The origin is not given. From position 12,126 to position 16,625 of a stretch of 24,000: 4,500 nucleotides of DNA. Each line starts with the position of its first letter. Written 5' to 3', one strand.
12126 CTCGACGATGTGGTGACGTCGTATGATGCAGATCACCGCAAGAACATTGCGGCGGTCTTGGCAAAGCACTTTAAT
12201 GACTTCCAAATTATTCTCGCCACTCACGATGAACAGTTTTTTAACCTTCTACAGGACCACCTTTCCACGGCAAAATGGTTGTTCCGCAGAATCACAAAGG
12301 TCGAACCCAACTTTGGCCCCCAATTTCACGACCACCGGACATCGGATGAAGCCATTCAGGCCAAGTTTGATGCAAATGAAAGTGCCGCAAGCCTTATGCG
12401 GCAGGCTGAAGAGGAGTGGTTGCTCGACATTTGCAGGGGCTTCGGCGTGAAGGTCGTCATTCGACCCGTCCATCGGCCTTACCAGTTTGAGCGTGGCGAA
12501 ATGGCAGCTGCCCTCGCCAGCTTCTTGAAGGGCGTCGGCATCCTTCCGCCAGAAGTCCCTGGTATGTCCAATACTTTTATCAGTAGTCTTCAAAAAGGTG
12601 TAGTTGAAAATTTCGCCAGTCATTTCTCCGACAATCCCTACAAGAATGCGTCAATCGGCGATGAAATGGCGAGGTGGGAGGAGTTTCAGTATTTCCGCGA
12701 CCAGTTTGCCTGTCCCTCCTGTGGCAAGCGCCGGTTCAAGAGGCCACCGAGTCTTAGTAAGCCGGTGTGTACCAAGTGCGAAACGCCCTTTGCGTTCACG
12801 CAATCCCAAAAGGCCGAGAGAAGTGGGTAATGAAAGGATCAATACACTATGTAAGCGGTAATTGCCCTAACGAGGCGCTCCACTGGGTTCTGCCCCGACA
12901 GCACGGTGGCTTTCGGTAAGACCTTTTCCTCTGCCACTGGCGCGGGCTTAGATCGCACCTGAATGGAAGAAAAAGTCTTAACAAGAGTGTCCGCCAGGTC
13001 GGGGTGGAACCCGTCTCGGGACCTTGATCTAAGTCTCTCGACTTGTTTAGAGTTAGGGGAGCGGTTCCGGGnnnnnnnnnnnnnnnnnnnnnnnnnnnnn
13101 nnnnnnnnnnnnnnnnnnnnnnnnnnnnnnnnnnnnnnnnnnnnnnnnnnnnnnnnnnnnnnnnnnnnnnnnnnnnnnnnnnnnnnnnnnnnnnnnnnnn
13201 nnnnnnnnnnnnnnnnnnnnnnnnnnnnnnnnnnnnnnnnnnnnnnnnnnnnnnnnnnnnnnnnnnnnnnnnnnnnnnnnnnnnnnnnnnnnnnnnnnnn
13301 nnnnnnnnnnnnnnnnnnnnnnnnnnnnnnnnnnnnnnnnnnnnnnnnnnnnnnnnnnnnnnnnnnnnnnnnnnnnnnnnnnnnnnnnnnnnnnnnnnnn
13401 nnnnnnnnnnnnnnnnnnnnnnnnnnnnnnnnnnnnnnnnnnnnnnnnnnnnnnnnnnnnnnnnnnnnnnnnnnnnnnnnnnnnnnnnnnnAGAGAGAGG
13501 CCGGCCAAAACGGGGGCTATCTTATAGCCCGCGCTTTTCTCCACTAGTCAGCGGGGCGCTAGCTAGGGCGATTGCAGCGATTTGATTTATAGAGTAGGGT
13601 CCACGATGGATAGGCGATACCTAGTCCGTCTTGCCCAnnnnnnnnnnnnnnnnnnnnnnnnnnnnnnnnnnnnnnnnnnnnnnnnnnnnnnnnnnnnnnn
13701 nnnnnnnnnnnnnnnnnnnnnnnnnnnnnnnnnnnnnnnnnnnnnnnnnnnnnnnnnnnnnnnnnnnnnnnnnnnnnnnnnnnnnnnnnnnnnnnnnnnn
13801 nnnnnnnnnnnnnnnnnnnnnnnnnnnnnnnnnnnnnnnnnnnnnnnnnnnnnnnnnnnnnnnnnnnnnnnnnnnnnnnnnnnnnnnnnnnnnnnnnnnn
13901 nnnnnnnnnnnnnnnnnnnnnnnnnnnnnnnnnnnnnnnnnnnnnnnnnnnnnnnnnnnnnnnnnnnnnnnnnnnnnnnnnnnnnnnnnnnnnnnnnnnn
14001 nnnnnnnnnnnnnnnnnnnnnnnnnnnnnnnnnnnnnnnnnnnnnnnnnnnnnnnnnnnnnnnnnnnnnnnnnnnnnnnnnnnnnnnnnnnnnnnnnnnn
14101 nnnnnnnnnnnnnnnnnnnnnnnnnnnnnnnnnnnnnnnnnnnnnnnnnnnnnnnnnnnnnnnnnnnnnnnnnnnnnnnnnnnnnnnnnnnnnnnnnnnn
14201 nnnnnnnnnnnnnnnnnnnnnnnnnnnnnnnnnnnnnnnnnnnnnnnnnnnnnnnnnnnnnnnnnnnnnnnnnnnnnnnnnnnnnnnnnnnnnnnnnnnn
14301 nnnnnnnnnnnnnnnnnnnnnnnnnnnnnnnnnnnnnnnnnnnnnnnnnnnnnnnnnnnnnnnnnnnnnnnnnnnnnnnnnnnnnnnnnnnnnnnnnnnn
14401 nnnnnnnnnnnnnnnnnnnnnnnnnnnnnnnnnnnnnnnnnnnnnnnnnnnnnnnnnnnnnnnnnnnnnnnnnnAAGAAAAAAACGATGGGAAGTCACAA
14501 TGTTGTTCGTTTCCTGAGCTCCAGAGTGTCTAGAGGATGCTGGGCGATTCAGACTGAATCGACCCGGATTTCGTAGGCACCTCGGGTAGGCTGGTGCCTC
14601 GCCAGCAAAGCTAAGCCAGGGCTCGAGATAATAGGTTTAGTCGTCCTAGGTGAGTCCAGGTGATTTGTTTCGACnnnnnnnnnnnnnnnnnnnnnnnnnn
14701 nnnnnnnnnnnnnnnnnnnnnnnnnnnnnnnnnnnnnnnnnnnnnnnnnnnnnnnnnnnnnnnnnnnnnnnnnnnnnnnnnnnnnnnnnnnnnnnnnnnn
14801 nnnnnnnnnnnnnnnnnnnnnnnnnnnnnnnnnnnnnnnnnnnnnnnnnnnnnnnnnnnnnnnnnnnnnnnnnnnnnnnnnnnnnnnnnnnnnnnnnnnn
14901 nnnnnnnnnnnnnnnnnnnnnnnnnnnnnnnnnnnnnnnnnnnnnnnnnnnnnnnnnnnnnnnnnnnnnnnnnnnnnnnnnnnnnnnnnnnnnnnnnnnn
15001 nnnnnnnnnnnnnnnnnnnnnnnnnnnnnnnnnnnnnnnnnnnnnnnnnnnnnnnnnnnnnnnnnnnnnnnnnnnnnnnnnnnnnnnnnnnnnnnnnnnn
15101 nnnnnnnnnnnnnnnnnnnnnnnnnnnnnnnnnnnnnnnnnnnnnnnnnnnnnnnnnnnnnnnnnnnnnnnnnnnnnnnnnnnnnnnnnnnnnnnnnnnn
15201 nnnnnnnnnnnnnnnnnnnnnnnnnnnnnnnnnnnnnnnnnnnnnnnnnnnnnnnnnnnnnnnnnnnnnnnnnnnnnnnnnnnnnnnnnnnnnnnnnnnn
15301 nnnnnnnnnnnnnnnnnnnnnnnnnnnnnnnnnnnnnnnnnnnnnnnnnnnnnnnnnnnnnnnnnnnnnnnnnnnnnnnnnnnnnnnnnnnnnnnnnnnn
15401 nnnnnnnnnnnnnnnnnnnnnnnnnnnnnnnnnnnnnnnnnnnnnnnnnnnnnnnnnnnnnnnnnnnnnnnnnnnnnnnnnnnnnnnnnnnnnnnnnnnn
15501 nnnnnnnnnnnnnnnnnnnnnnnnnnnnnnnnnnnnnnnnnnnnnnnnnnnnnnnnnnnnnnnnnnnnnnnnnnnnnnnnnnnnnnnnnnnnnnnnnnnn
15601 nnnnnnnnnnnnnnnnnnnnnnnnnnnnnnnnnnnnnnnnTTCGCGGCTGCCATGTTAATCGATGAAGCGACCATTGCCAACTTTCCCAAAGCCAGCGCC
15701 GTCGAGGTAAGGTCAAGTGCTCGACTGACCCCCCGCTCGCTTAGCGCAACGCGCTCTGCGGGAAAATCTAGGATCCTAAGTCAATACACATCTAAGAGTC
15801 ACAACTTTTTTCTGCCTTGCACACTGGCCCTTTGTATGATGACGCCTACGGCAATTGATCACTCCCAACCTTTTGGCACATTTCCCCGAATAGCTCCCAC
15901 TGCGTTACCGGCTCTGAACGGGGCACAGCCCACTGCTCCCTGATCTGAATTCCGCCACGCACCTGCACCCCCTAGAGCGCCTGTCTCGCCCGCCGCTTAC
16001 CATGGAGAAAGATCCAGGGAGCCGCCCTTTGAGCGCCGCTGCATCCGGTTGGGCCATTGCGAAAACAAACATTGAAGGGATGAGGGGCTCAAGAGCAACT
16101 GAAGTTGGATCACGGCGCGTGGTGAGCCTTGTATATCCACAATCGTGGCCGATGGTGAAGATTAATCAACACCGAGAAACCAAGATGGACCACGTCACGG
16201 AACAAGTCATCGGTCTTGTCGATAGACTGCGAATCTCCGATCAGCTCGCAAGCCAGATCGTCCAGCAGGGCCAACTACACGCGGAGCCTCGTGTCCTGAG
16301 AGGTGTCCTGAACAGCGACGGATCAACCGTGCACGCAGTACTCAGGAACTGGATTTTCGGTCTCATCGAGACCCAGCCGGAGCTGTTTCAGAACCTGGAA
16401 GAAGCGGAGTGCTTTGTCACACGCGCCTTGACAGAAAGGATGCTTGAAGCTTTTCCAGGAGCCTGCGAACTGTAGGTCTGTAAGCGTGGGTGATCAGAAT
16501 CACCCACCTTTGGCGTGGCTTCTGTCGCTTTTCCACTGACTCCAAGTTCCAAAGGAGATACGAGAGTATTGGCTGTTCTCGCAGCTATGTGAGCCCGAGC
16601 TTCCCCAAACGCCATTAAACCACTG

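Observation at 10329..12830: ATPase architecture: centrally placed CPVC zinc hook plus a roughly 185-aa C-terminal extension ending in a second Zn ribbon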

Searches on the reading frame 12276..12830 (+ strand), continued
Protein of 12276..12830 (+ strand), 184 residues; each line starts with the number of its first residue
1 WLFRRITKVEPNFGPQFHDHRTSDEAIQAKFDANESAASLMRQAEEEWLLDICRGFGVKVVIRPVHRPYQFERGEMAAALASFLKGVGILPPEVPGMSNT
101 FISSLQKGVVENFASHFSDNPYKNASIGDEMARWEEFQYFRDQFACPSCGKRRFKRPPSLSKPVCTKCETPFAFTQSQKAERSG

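Call 89: search_protein_families(library=padloc, proteins=[P0222, P0224, P0217, P0248, P0252, P0258, P0256, P0210, P0179, P0187], max_evalue=0.00001)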
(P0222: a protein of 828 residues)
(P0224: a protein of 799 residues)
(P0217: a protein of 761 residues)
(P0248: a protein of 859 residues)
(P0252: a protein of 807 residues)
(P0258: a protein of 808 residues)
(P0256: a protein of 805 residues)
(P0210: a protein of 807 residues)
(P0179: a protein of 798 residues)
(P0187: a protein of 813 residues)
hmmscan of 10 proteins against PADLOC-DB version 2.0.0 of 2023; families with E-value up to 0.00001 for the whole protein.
P0222 (828 aa): 2 families
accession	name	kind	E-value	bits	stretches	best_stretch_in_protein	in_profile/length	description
PDLC03865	LmuB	-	3.9e-32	109.4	2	352-651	663-986/1007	-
PDLC04135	mad3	-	2.7e-13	48.2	1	34-642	24-326/374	mads_3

P0224 (799 aa): 7 families
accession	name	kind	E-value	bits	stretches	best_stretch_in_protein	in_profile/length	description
PDLC03859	LmuB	-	2e-23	81.5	1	133-607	164-591/611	-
PDLC04135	mad3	-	4e-13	47.7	1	3-602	1-324/374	mads_3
PDLC03861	LmuB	-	4.9e-11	39.3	1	3-106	209-307/1213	-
PDLC03865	LmuB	-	8.9e-09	32.1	0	8-187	7-204/1007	-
PDLC04891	PDC-S06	-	1.1e-07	28.7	1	564-632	648-716/858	-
PDLC04886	PDC-S06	-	1.9e-07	28.3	0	7-47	5-46/727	-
PDLC04895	PDC-S06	-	4.6e-07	26.7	0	539-601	563-629/784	-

P0217 (761 aa): 2 families
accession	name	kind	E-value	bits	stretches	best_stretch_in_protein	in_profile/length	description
PDLC03859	LmuB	-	5.5e-23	80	1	70-568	145-595/611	-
PDLC04135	mad3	-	6e-08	30.6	1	395-563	170-328/374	mads_3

P0248 (859 aa): 8 families
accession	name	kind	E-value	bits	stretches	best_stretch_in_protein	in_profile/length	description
PDLC03859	LmuB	-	2.5e-29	100.9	1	44-657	30-589/611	-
PDLC03865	LmuB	-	3.2e-27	93.2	3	42-199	35-205/1007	-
PDLC04135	mad3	-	1.5e-16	58.9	1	46-660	30-330/374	mads_3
PDLC04891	PDC-S06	-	1.5e-13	48.1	1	329-667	377-699/858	-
PDLC04892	PDC-S06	-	2.4e-10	37.4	1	329-661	365-682/843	-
PDLC02980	AriA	-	1.6e-09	36.2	0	598-653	246-299/304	-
PDLC02360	PrrC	-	1.7e-07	28.7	1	612-667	169-228/372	PrrC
PDLC02335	AbiLi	-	4.4e-07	27.3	1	30-658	67-242/326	AbiLi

P0252 (807 aa): 9 families
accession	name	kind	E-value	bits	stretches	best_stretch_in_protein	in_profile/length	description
PDLC03859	LmuB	-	4.8e-23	80.2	1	2-641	3-608/611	-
PDLC04135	mad3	-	3.1e-15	54.6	1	3-632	1-339/374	mads_3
PDLC03865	LmuB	-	9.1e-13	45.3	1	3-291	2-297/1007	-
PDLC02979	AriA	-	1.8e-09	35.9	1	3-305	2-290/373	-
PDLC02335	AbiLi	-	1.6e-08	32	1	4-628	50-247/326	AbiLi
PDLC04893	PDC-S06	-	3e-08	30.5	0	549-617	616-683/862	-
PDLC04891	PDC-S06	-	6.4e-07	26.1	1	312-618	379-685/858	-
PDLC00271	PtuA1|PtuA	-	2.6e-06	25.2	1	3-169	2-181/421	AAA ATPase domain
PDLC02714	PbeC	-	3.3e-06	24.2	1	25-55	28-58/651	PbeC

P0258 (808 aa): 5 families
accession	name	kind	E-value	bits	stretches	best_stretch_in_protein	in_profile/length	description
PDLC03859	LmuB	-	7.1e-26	89.5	1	4-646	2-602/611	-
PDLC03865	LmuB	-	2.9e-21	73.4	1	5-306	1-325/1007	-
PDLC04135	mad3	-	2.8e-09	35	1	6-618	1-324/374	mads_3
PDLC03868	LmuB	-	3.1e-07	27.1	0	32-90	31-91/1035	-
PDLC00284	PtuA1|PtuA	-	9.8e-07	25.9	1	2-50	57-104/545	AAA ATPase domain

P0256 (805 aa): 6 families
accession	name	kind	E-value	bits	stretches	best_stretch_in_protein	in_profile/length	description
PDLC03859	LmuB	-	6.5e-31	106.2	2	134-615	164-593/611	-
PDLC04135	mad3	-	1.7e-12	45.6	1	6-604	3-324/374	mads_3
PDLC03865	LmuB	-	8.3e-11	38.8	1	5-51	3-55/1007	-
PDLC03863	LmuB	-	2.9e-08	30.9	0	299-425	308-437/610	-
PDLC03861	LmuB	-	1.4e-07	27.9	1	4-66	209-267/1213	-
PDLC04895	PDC-S06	-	7.6e-06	22.7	0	540-614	562-641/784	-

P0210 (807 aa): 6 families
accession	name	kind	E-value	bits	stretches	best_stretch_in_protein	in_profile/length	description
PDLC03859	LmuB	-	3.7e-21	74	1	143-618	173-597/611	-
PDLC04135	mad3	-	4.4e-15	54.1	1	3-616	1-333/374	mads_3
PDLC03861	LmuB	-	1.9e-10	37.4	1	3-103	209-303/1213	-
PDLC03865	LmuB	-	2.6e-10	37.2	1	3-98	2-114/1007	-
PDLC00090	GajA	-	1.1e-06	25.6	1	3-69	2-68/659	AAA ATPase domain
PDLC00278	PtuA1|PtuA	-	8.4e-06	23.3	0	3-51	2-49/436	AAA ATPase domain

P0179 (798 aa): 3 families
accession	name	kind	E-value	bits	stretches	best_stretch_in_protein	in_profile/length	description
PDLC03859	LmuB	-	1.7e-19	68.4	1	144-618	170-594/611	-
PDLC03865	LmuB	-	1.2e-12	45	1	4-190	3-207/1007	-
PDLC04135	mad3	-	1.1e-11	42.9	1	7-615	5-329/374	mads_3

P0187 (813 aa): 13 families
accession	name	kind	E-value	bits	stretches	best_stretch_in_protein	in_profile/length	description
PDLC03859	LmuB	-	1.2e-31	108.6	1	34-627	27-593/611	-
PDLC03865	LmuB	-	1.3e-21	74.6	2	6-176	2-190/1007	-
PDLC04135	mad3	-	6.8e-17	60.1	1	7-625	2-329/374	mads_3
PDLC04891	PDC-S06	-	6.7e-10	36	1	554-637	620-703/858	-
PDLC04140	mad8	-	2.3e-08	31.9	1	27-197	23-151/314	mads_8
PDLC02741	PbeC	-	3.9e-07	26.9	1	7-102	3-94/644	PbeC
PDLC02335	AbiLi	-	6.7e-07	26.7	0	7-54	50-99/326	AbiLi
PDLC02360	PrrC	-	9.5e-07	26.2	1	575-634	166-229/372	PrrC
PDLC04892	PDC-S06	-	1.6e-06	24.7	1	564-629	621-684/843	-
PDLC00305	PtuA1|PtuA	-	4.1e-06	24.4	0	30-167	23-165/392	AAA ATPase domain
PDLC02714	PbeC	-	5.7e-06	23.4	1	6-99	2-92/651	PbeC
PDLC03868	LmuB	-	7.2e-06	22.6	0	244-495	410-660/1035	-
PDLC00271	PtuA1|PtuA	-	7.5e-06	23.7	0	6-91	2-82/421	AAA ATPase domain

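Call 99: fold_search(model_id=the predicted structure, library=viral)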
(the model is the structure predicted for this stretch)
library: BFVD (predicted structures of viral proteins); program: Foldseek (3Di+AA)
matches with E <= 10: 185; with E <= 0.001: 0
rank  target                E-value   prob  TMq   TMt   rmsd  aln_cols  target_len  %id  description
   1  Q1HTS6                1.0e-01  0.06  0.15  0.09  21.4       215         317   15  DNA-directed RNA polymerase subunit rpo30 [Squirrelpox virus]
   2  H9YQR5                2.0e-01  0.23  0.22  0.28  13.0       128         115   12  (no name in the UniProt tables at hand)
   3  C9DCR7                2.4e-01  0.12  0.19  0.18  15.7       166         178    8  Uncharacterized protein [Mycobacterium phage Pumpkin]
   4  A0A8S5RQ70            4.0e-01  0.06  0.16  0.14  15.8       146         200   12  Uncharacterized protein [virus sp. ctrcb4]
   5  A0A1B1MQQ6            5.7e-01  0.03  0.13  0.10  22.4       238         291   11  Immediate early transactivator 0 [Lymantria dispar multicapsid nuclear polyhedrosis virus]
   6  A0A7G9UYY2            6.1e-01  0.44  0.17  0.38   4.0        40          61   25  Uncharacterized protein [Streptomyces phage Faust]
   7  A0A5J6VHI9            6.9e-01  0.12  0.21  0.25  14.7       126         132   13  Translation initiation factor IF2/IF5 domain-containing protein [Megaviridae environmental sample]
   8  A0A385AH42            9.4e-01  0.41  0.16  0.50   4.7        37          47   22  Uncharacterized protein [Methanobacterium virus Drs3]
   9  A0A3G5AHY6            9.4e-01  0.06  0.17  0.20  18.1       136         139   14  Translation initiation factor IF2/IF5 domain-containing protein [Satyrvirus sp.]
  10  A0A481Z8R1            9.4e-01  0.04  0.16  0.08  17.4       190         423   10  Uncharacterized protein [Pithovirus LCPAC304]
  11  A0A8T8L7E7            9.9e-01  0.07  0.19  0.23  11.1       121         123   12  (no name in the UniProt tables at hand)
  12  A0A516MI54            1.1e+00  0.30  0.16  0.25   5.3        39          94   18  (no name in the UniProt tables at hand)
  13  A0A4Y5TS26            1.1e+00  0.14  0.18  0.27   9.9        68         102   16  (no name in the UniProt tables at hand)
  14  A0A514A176            1.2e+00  0.35  0.17  0.43   5.8        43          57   19  Uncharacterized protein [Aeromonas phage LAh_9]
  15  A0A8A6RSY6            1.2e+00  0.05  0.19  0.12  20.8       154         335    8  Uncharacterized protein [Neuropteran tombus-related virus]
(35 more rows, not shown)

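Call 109: find_encoding_contigs(protein=P0256, flank=5000, max_places=2)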
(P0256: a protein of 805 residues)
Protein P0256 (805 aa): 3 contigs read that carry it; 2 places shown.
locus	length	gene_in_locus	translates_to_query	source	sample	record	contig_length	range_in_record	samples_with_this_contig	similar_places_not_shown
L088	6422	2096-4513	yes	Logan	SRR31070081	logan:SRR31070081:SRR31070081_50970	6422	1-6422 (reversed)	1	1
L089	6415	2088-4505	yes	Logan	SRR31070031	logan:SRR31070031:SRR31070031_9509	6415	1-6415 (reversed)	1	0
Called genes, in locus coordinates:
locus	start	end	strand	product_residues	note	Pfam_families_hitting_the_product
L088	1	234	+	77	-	?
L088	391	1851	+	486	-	PF12705:PDDEXK_1, PF13482:RNase_H_2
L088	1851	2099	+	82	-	-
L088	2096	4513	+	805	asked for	PF02463:SMC_N (faint), PF13476:AAA_23 (weak)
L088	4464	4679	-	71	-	-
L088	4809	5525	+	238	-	-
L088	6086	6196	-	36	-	-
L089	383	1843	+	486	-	PF12705:PDDEXK_1, PF13482:RNase_H_2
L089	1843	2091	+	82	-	-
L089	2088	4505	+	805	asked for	PF02463:SMC_N (faint), PF13476:AAA_23 (weak)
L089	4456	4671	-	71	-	-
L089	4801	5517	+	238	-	-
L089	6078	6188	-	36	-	-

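Call 110: find_encoding_contigs(protein=P0257, flank=5000, max_places=2)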
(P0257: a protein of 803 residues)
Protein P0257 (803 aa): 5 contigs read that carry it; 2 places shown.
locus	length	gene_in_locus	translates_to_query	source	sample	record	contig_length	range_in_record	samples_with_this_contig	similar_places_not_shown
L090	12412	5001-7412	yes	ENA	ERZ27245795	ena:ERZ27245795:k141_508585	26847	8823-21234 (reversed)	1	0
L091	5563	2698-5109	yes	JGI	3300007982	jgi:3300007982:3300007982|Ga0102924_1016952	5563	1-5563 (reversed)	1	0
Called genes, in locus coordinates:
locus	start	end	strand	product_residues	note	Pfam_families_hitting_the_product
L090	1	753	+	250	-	PF00491:Arginase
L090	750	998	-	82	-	-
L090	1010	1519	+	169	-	-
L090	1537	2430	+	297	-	PF02678:Pirin, PF05726:Pirin_C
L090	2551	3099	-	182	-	-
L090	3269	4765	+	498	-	PF12705:PDDEXK_1 (weak), PF13482:RNase_H_2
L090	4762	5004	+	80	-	-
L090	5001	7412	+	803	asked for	PF13476:AAA_23 (faint), PF02463:SMC_N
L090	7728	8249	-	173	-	PF02417:Chromate_transp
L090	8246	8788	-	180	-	PF02417:Chromate_transp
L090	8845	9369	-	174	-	-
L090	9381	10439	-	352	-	PF12849:PBP_like_2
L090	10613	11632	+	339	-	PF13379:NMT1_2, PF09084:NMT1, PF12974:Phosphonate-bd (weak)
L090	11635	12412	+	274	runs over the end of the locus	PF00005:ABC_tran, PF13304:AAA_21 (faint)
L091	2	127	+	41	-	?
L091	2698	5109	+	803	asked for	PF13476:AAA_23 (faint), PF02463:SMC_N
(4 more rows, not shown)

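Call 113: search_solved_structures(query=L085:4308-5768:+, max_evalue=1)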
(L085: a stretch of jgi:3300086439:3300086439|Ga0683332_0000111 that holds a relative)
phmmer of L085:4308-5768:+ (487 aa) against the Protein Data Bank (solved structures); distinct sequences matched with E-value up to 1: 1.
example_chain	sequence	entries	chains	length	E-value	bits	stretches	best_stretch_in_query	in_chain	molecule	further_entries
4r5q_A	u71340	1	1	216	0.017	17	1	80-164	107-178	CRISPR-associated exonuclease, Cas4 family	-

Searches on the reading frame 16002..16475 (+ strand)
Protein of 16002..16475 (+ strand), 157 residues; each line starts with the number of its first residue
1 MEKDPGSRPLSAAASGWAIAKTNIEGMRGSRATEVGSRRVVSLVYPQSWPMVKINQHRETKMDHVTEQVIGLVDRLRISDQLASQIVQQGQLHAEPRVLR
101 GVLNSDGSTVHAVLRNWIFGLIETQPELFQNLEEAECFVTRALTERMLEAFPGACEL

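Call 5: search_protein_families(library=pfam, proteins=[window:16002-16475:+], max_evalue=0.01)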
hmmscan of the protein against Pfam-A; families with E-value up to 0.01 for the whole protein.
window:16002-16475:+ (157 aa): 0 families

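Call 103: search_solved_structures(query=window:16002-16472:+, max_evalue=1)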
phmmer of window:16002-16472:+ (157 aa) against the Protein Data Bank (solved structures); distinct sequences matched with E-value up to 1: 0.
